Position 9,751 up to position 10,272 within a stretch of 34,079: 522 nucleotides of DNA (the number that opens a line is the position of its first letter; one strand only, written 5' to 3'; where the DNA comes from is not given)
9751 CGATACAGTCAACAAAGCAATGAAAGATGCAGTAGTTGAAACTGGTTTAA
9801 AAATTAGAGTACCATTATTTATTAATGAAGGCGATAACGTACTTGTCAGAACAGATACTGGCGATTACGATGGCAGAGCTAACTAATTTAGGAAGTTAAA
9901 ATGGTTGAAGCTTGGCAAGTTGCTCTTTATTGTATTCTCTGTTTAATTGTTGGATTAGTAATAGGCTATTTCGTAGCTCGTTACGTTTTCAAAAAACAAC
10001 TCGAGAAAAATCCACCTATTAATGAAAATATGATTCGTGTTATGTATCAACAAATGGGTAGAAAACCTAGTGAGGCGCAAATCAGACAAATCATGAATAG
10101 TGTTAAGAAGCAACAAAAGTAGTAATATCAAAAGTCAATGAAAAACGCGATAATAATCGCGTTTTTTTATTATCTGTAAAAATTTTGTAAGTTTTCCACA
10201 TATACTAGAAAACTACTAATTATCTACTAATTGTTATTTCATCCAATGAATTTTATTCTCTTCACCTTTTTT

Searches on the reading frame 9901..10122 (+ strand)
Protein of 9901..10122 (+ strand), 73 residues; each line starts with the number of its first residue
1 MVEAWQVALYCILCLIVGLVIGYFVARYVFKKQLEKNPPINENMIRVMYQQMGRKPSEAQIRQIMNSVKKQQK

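Call 45: search_protein_families(library=pfam, proteins=[window:9901-10122:+], max_evalue=0.1)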
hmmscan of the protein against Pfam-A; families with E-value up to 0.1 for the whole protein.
window:9901-10122:+ (73 aa): 9 families
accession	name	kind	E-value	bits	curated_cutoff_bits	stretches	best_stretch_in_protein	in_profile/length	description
PF03672.18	UPF0154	-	4.8e-33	113.3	27.1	1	12-70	2-60/60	Uncharacterised protein family (UPF0154)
PF09335.16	VTT_dom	-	0.0027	18.6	33.9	1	3-39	15-51/123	VTT domain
PF02687.27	FtsX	-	0.01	16.3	25.5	1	5-35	49-74/120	FtsX-like permease C-terminal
PF03616.19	Glt_symporter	-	0.014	14.5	26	1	3-62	155-215/368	Sodium/glutamate symporter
PF09605.15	Trep_Strep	-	0.017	15.5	28.7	1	5-36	154-185/185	Hypothetical bacterial integral membrane protein (Trep_Strep)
PF06295.17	ZapG-like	-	0.018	15.5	33.5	1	13-33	3-23/123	Z-ring associated protein G-like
PF12072.13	RNase_Y_N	-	0.041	13.7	32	1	9-45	4-40/201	RNase Y N-terminal region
PF11368.13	DUF3169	-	0.054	13.5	31.6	1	4-35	4-35/250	Protein of unknown function (DUF3169)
PF06711.16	DUF1198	-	0.092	13.2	25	0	12-68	6-65/143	Protein of unknown function (DUF1198)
